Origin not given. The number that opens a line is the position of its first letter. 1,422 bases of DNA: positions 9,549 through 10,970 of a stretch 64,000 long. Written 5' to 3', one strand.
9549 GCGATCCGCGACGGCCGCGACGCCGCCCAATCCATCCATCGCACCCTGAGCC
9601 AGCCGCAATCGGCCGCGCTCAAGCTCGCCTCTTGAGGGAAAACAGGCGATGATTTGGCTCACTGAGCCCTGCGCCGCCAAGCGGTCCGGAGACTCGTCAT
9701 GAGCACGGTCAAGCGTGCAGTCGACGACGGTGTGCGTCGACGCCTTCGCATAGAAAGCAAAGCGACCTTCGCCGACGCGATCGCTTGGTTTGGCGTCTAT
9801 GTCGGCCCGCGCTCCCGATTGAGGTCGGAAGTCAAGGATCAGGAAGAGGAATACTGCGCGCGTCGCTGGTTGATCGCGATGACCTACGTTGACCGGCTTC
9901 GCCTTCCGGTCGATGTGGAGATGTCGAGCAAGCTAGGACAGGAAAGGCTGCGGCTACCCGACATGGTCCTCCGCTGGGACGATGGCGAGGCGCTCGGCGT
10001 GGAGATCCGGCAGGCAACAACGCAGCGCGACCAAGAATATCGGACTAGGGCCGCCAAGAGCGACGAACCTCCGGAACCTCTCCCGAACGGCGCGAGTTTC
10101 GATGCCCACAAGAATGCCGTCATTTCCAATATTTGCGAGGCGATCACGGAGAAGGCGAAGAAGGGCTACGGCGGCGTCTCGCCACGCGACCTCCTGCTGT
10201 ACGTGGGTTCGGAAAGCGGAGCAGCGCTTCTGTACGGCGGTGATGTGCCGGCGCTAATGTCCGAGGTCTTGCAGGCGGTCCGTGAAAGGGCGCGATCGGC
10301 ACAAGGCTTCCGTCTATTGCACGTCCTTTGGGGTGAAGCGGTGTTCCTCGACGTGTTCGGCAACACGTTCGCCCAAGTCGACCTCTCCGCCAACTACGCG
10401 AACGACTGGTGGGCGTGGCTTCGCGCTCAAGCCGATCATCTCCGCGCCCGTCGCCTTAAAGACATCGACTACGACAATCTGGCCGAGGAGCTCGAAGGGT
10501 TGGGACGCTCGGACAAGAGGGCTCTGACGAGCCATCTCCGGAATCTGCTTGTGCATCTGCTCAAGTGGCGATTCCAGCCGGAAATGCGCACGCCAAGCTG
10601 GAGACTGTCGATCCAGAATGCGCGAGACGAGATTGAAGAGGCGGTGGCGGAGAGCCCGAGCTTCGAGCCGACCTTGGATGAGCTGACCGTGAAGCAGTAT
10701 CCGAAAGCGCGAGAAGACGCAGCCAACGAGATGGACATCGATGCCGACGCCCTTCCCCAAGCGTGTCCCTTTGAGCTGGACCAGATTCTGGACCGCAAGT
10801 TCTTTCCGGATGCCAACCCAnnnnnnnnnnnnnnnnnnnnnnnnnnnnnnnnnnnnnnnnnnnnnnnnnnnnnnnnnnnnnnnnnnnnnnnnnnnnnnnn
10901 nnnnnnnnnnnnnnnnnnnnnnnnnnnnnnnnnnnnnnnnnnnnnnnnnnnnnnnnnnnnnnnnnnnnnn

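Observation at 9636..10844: Lower-GC gene for an unassigned domain fused to DUF29, inserted between gltD and gltB and overlapping the gltB start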

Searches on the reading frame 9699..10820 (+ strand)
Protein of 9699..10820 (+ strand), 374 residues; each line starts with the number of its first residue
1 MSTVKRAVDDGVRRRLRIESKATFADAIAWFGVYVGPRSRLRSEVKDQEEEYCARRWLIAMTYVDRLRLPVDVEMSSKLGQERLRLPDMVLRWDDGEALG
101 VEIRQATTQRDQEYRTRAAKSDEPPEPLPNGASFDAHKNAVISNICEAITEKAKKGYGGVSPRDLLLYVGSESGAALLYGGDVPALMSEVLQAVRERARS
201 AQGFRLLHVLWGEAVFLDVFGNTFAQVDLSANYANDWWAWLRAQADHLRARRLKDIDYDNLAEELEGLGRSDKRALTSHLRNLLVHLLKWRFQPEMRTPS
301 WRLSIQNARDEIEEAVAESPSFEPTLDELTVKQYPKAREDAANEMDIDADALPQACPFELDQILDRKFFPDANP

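Call 4: search_protein_families(library=pfam, proteins=[window:9699-10820:+], max_evalue=1)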
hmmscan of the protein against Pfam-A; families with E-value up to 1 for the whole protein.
window:9699-10820:+ (374 aa): 2 families
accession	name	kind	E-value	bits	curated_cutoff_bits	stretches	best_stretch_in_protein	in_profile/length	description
PF01724.21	DUF29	-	1.5e-43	148.8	22.5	1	233-369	2-138/138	Domain of unknown function DUF29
PF19027.5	DUF5752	-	0.057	13.2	23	1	193-261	15-85/208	Family of unknown function (DUF5752)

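Call 5: search_protein_families(library=ncbifam, proteins=[window:9699-10820:+], max_evalue=1)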
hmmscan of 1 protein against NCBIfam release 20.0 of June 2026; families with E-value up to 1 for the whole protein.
window:9699-10820:+ (374 aa): 0 families

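Call 6: search_protein_families(library=padloc, proteins=[window:9699-10820:+], max_evalue=1)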
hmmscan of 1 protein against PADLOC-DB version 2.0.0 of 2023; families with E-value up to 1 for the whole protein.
window:9699-10820:+ (374 aa): 0 families

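Call 7: find_homologous_proteins(query=window:9699-10820:+, max_evalue=0.001)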
Query window:9699-10820:+ (374 aa): 21 proteins with E <= 0.001 among 7439 candidates.
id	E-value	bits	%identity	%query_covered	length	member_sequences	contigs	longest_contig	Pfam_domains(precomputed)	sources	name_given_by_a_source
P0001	7.1e-248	840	100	100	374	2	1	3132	PF01724.22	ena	-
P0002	5.9e-164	564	68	100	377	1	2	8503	PF01724.22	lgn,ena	-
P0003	4.4e-75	271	41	99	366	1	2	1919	PF01724.22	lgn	-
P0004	6.2e-71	257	42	100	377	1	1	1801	PF01724.22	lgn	-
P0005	2.4e-69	252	39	96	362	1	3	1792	PF01724.22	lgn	-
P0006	3.8e-69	252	40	100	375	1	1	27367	PF01724.22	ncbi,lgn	-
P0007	1.4e-61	227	37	97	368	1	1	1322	PF01724.22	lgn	-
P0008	6.5e-61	225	40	96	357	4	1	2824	PF01724.22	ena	-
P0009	4.3e-59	219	38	93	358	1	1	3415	PF01724.22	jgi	jgi:hypothetical protein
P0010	2.3e-57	213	38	93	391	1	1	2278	PF01724.22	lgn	-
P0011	3.3e-57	212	36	95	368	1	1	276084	PF01724.22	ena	-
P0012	6.0e-54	202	35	99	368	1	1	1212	PF01724.22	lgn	-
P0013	2.1e-52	197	37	91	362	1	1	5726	PF01724.22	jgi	jgi:hypothetical protein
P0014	8.1e-51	191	35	94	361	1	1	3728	PF01724.22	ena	-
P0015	2.5e-48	183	36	95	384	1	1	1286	PF01724.22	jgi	jgi:hypothetical protein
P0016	2.9e-41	160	33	95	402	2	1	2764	PF01724.22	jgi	jgi:hypothetical protein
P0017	8.2e-34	135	42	52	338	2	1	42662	PF01724.22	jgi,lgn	-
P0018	1.5e-33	134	31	96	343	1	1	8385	PF01724.22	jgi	jgi:hypothetical protein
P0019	5.5e-32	129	44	42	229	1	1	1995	PF01724.22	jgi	jgi:hypothetical protein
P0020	1.5e-16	79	37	38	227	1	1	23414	PF01724.22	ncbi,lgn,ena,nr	ncbi:MAG TPA: DUF29 domain-containing protein [Candidatus Binataceae bacterium]|nr:DUF29 domain-cont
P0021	9.2e-12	63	49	18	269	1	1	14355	PF01724.22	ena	-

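Call 8: search_solved_structures(query=window:9699-10820:+, max_evalue=10, show_alignments=2)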
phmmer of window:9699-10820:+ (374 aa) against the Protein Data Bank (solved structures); distinct sequences matched with E-value up to 10: 3.
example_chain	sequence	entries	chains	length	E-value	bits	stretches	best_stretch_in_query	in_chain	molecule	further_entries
3fcn_A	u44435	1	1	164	8.6e-07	31.6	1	232-371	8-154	an alpha-helical protein of unknown function (Pfam01724)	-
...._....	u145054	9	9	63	1.5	11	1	264-314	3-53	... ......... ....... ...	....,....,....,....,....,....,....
5gl7_A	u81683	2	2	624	1.8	10.8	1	214-280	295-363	Methionine--tRNA ligase, cytoplasmic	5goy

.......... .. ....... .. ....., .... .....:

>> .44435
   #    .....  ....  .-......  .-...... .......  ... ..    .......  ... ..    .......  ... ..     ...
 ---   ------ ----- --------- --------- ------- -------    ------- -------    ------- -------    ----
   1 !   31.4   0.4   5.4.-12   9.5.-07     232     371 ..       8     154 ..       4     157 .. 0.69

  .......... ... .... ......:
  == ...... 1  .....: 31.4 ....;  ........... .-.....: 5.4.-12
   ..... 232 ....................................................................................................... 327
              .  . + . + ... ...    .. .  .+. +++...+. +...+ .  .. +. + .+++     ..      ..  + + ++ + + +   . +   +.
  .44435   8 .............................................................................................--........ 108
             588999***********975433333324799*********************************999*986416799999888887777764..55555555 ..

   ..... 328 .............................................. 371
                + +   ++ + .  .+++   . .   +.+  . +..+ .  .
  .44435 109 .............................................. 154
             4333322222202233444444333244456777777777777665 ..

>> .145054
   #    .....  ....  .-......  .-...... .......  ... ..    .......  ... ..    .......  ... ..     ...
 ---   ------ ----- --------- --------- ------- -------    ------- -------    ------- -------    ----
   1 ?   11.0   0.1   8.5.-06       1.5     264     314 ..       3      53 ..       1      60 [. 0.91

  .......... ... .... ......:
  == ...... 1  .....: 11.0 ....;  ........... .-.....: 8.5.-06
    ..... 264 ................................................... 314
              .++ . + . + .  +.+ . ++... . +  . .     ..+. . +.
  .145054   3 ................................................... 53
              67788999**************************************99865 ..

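Call 10: find_encoding_contigs(protein=P0002, flank=5000, max_places=4)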
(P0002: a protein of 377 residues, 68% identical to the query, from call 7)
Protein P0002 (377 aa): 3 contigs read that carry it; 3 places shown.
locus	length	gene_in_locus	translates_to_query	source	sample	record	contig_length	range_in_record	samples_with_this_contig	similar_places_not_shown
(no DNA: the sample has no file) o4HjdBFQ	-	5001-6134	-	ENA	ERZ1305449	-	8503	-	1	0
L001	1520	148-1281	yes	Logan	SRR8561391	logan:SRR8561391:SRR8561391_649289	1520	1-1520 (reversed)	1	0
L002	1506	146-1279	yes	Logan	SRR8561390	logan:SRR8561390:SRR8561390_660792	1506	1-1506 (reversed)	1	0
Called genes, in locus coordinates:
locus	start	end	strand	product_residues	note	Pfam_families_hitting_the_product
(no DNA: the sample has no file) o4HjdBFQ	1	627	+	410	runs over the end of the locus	PF00155:Aminotran_1_2, PF01212:Beta_elim_lyase (weak)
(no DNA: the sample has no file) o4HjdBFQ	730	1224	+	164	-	-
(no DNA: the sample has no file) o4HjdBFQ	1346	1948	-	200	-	-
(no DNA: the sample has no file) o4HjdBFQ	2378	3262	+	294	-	PF21088:MS_channel_1st, PF00924:MS_channel_2nd, PF21082:MS_channel_3rd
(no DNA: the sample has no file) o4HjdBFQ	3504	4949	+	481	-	PF14691:Fer4_20, PF00070:Pyr_redox (faint), PF01494:FAD_binding_3 (weak), PF03486:HI0933_like (faint), PF07992:Pyr_redox_2, PF13241:NAD_binding_7 (faint), PF13450:NAD_binding_8, PF13738:Pyr_redox_3 (weak)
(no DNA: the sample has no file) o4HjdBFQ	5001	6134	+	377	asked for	PF01724:DUF29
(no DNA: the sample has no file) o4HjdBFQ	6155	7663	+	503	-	?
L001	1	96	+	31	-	?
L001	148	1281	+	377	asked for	PF01724:DUF29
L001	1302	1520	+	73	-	?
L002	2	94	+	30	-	?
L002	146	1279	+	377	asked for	PF01724:DUF29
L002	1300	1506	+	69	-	?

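Call 11: find_encoding_contigs(protein=P0006, flank=8000, max_places=3)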
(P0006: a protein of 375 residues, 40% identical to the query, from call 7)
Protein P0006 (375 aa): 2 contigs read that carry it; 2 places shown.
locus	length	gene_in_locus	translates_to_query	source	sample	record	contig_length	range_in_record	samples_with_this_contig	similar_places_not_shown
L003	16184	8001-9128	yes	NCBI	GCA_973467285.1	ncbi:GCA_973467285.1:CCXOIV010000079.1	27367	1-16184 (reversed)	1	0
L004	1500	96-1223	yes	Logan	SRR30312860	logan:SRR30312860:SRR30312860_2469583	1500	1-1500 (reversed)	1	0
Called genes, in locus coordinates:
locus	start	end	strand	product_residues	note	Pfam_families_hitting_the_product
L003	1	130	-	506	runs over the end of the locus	PF00309:Sigma54_AID, PF04963:Sigma54_CBD, PF04552:Sigma54_DBD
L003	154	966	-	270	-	PF00005:ABC_tran, PF13304:AAA_21 (faint)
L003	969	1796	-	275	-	PF03968:LptD_N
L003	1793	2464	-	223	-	PF06835:LptC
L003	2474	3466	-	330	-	PF01380:SIS, PF00571:CBS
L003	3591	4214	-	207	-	PF01612:DNA_pol_A_exo1, PF13482:RNase_H_2 (weak)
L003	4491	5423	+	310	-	PF01073:3Beta_HSD, PF01370:Epimerase, PF04321:RmlD_sub_bind, PF05368:NmrA, PF07993:NAD_binding_4 (faint), PF13460:NAD_binding_10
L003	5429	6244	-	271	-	PF02673:BacA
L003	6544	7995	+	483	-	PF14691:Fer4_20, PF00070:Pyr_redox (faint), PF07992:Pyr_redox_2, PF13738:Pyr_redox_3 (faint), PF13450:NAD_binding_8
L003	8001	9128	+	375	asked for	PF01724:DUF29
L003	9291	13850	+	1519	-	PF00310:GATase_2, PF04898:Glu_syn_central, PF01645:Glu_synthase, PF01493:GXGXG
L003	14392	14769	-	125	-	PF00034:Cytochrom_C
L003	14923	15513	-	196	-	PF13668:Ferritin_2, PF14530:DUF4439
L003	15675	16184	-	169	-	?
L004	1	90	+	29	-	?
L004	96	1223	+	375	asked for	PF01724:DUF29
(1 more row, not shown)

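Call 12: find_encoding_contigs(protein=P0011, flank=8000, max_places=3)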
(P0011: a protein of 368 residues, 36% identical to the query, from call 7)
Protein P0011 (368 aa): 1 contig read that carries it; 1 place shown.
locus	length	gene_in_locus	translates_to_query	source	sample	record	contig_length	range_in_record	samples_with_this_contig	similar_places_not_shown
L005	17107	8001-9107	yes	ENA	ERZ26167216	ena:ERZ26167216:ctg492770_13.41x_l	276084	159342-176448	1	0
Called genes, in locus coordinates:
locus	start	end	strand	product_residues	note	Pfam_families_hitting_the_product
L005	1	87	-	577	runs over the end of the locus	PF17391:Urocanase_N, PF01175:Urocanase, PF17392:Urocanase_C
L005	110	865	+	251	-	PF07969:Amidohydro_3 (faint)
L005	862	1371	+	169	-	PF01979:Amidohydro_1, PF07969:Amidohydro_3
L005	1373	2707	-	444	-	PF01266:DAO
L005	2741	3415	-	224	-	PF00487:FA_desaturase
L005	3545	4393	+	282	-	PF13560:HTH_31 (weak), PF01381:HTH_3, PF07022:Phage_CI_repr (weak)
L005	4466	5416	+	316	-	PF00106:adh_short (faint), PF01073:3Beta_HSD, PF01370:Epimerase, PF05368:NmrA, PF07993:NAD_binding_4 (faint), PF13460:NAD_binding_10, PF04321:RmlD_sub_bind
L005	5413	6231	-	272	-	PF02673:BacA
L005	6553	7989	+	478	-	PF14691:Fer4_20, PF00070:Pyr_redox (faint), PF07992:Pyr_redox_2, PF13450:NAD_binding_8, PF13738:Pyr_redox_3 (faint)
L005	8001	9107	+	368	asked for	PF01724:DUF29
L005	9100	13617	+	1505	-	PF00310:GATase_2, PF04898:Glu_syn_central, PF01645:Glu_synthase, PF01493:GXGXG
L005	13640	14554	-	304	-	PF01261:AP_endonuc_2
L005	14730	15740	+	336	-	PF00389:2-Hacid_dh, PF02826:2-Hacid_dh_C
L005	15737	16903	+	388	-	PF01408:GFO_IDH_MocA, PF02894:GFO_IDH_MocA_C, PF22725:GFO_IDH_MocA_C3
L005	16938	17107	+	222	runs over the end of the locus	PF02798:GST_N, PF13417:GST_N_3, PF13409:GST_N_2, PF13410:GST_C_2 (weak), PF00043:GST_C (weak)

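Call 15: find_encoding_contigs(protein=P0017, flank=8000, max_places=2)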
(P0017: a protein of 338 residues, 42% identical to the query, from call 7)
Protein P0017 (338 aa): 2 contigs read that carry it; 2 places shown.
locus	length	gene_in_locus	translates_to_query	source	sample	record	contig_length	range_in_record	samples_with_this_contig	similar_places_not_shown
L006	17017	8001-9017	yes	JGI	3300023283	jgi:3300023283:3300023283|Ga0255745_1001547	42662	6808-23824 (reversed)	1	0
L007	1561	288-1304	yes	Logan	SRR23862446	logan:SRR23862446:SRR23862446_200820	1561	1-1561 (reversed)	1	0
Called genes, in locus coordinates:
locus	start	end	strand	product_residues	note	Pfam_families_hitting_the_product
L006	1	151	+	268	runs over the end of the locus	PF00149:Metallophos, PF12850:Metallophos_2 (faint)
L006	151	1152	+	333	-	PF13439:Glyco_transf_4, PF13579:Glyco_trans_4_4, PF00534:Glycos_transf_1, PF13692:Glyco_trans_1_4, PF20706:GT4-conflict (weak)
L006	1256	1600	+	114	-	-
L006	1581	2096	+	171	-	PF06114:Peptidase_M78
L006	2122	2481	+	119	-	PF10805:DUF2730 (faint)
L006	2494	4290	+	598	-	PF00664:ABC_membrane, PF00005:ABC_tran, PF02463:SMC_N (weak)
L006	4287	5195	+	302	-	PF03279:Lip_A_acyltrans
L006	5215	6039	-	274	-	PF02673:BacA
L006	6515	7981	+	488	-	PF14691:Fer4_20, PF00070:Pyr_redox (faint), PF01262:AlaDh_PNT_C (faint), PF01266:DAO (faint), PF01494:FAD_binding_3 (faint), PF07992:Pyr_redox_2, PF12831:FAD_oxidored (weak), PF13450:NAD_binding_8, +4 more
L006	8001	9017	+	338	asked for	PF01724:DUF29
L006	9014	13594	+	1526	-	PF00310:GATase_2, PF04898:Glu_syn_central, PF01645:Glu_synthase, PF01493:GXGXG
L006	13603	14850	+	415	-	PF01321:Creatinase_N, PF00557:Peptidase_M24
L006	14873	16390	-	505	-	PF13742:tRNA_anti_2, PF01336:tRNA_anti-codon, PF02601:Exonuc_VII_L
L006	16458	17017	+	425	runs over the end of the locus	PF02844:GARS_N, PF01071:GARS_A, PF02786:CPSase_L_D2 (weak), PF02222:ATP-grasp (weak), PF07478:Dala_Dala_lig_C (weak), PF02843:GARS_C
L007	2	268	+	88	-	?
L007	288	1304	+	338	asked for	PF01724:DUF29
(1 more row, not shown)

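Call 16: find_encoding_contigs(protein=P0018, flank=8000, max_places=2)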
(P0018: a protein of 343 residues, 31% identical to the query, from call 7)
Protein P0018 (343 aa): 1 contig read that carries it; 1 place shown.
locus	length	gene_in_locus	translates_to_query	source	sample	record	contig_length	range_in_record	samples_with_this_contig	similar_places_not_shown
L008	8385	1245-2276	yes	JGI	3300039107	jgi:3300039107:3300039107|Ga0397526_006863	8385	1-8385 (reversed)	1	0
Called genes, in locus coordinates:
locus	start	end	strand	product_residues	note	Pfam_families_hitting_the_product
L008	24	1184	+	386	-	PF01724:DUF29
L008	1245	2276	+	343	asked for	PF01724:DUF29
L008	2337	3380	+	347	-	PF01724:DUF29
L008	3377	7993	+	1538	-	PF00310:GATase_2, PF04898:Glu_syn_central, PF01645:Glu_synthase, PF01493:GXGXG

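Call 17: find_encoding_contigs(protein=P0013, flank=6000, max_places=2)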
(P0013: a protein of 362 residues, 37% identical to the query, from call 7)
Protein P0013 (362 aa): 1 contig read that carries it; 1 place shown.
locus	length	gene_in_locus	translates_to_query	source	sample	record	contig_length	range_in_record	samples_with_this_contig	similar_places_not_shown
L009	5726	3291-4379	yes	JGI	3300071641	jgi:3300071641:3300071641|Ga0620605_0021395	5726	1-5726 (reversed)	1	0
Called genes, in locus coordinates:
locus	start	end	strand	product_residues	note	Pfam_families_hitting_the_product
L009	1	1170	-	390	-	?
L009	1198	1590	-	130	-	PF11533:AtzH-like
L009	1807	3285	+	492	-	PF14691:Fer4_20, PF00070:Pyr_redox (faint), PF03486:HI0933_like (faint), PF07992:Pyr_redox_2, PF12831:FAD_oxidored (faint), PF13241:NAD_binding_7 (faint), PF13450:NAD_binding_8, PF13738:Pyr_redox_3 (faint)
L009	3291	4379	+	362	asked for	PF01724:DUF29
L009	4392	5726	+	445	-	?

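Call 21: predict_structure(alignment_id=A1)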
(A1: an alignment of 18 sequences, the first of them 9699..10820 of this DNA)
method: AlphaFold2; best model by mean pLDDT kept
length: 374 residues; sequences in the alignment: 18
mean_pLDDT: 82.8   pTM: 0.62
mean pLDDT of the five models: 82.8, 81.6, 79.5, 78.8, 78.7
residues with pLDDT >= 90: 171; 70-90: 139; 50-70: 48; < 50: 16
segments of 3 or more residues with pLDDT < 50: 1-8, 39-41
pLDDT, mean of each block of 10 residues (from residue 1): 39 90 83 58 72 92 94 90 88 95 88 73 63 79 92 81 90 54 78 84 88 88 85 59 77 80 74 91 97 94 96 90 91 98 97 96 93 55
secondary structure, 60 per line:
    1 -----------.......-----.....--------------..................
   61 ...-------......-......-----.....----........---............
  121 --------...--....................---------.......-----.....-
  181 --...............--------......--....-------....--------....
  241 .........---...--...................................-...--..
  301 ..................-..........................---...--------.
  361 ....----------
elements in order: E12-18 H24-28 H43-63 E71-76 H78-83 E89-93 E98-105 H109-120 H134-153 E163-169 H175-179 H183-197 E206-211 E214-217 E225-228 H237-249 H258-292 H299-318 H320-345 H360-364

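Call 24: fold_search(model_id=the predicted structure, library=pdb)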
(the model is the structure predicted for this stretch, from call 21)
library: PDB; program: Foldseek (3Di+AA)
matches with E <= 10: 326; with E <= 0.001: 0
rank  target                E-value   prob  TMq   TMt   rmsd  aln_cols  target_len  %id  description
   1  3fcn                  1.4e-02  1.00  0.27  0.57   7.5       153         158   26  Crystal structure of an alpha-helical protein of unknown function (rru_a3208) from rhodospirillum rubrum atcc 11170 at 1 (released 2008-12-09)
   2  8xl2_C                1.3e-01  0.60  0.21  0.07   7.9       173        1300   10  Human acetyl-CoA carboxylase 1 filament in complex with acetyl-CoA (ACC1-inact) (released 2024-10-23)
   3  1wtd_B                1.7e-01  0.16  0.16  0.20  16.9       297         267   11  Crystal structure of type II restrcition endonuclease, EcoO109I DNA-free form (released 2004-12-14)
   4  5trc_B                2.8e-01  0.20  0.17  0.16   8.8       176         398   11  Crystal structure of phosphorylated AC3-AC5 domains of yeast acetyl-CoA carboxylase (released 2016-12-07)
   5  5i6h_B                5.2e-01  0.13  0.17  0.06  10.6       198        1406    9  Crystal structure of CD-CT domains of Chaetomium thermophilum acetyl-CoA carboxylase (released 2016-04-20)
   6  7wu1_D                5.2e-01  0.03  0.10  0.07  17.9       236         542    9  Crystal structure of phospholipase D from Moritella sp. JT01 (released 2023-02-08)
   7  8xl1_A                5.5e-01  0.30  0.20  0.06   8.2       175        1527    9  Core region of the human acetyl-CoA carboxylase 1 filament in complex with acetyl-CoA (ACC1-inact) (released 2024-10-23)
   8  5ysq_A                5.5e-01  0.12  0.12  0.15   6.7       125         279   13  Sulfate-complex structure of a pyrophosphate-dependent kinase in the ribokinase family provides insight into the donor (released 2018-05-16)
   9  6t8b_D                5.9e-01  0.08  0.11  0.11  12.4       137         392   12  FtsK motor domain with dsDNA, translocating state (released 2019-11-20)
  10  2x9q_A                6.2e-01  0.08  0.14  0.19  18.8       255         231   10  Structure of the Mycobacterium tuberculosis protein, Rv2275, demonstrates that cyclodipeptide synthetases are related  (released 2010-09-22)
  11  3u37_H                7.8e-01  0.28  0.14  0.14   5.4        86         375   12  An Acetyl Xylan Esterase (Est2A) from the Rumen Bacterium Butyrivibrio proteoclasticus. (released 2013-02-13)
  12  3ewb                  8.2e-01  0.16  0.13  0.17   5.6       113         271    9  Crystal structure of N-terminal domain of putative 2-isopropylmalate synthase from Listeria monocytogenes (released 2008-12-23)
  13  5jrc_A                8.7e-01  0.41  0.17  0.30   8.2       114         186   16  Crystal structure of NeC3PO in complex with ssRNA. (released 2016-09-28)
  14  9hr5_A                8.7e-01  0.09  0.16  0.16   8.5       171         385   14  Salmonella enterica Lamassu LmuA nuclease tetramer bound to DNA duplex (released 2025-10-01)
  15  6g2d_F                9.2e-01  0.07  0.13  0.09  10.5       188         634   10  Citrate-induced acetyl-CoA carboxylase (ACC-Cit) filament at 5.4 A resolution (released 2018-06-13)
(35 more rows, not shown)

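Call 36: find_encoding_contigs(protein=P0009, flank=4000, max_places=2)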
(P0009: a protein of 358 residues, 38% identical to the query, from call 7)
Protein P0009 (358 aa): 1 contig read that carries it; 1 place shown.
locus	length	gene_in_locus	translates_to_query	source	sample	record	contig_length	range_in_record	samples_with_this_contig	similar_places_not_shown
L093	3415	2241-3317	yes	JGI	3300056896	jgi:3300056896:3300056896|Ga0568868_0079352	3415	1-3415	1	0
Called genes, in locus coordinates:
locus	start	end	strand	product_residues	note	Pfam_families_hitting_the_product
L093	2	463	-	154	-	?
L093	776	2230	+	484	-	PF14691:Fer4_20, PF03486:HI0933_like (faint), PF07992:Pyr_redox_2, PF13450:NAD_binding_8, PF13738:Pyr_redox_3 (faint), PF01593:Amino_oxidase (faint), PF00070:Pyr_redox (weak)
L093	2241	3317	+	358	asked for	PF01724:DUF29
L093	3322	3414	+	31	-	?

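Call 37: find_encoding_contigs(protein=P0016, flank=4000, max_places=2)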
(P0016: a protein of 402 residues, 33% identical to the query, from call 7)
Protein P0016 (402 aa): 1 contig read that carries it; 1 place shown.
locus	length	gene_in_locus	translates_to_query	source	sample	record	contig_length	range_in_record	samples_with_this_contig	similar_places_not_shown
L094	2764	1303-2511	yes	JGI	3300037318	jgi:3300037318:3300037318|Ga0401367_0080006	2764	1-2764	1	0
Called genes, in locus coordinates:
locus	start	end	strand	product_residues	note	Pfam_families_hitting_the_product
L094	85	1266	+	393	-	PF01724:DUF29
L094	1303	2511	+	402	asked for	PF01724:DUF29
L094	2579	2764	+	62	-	?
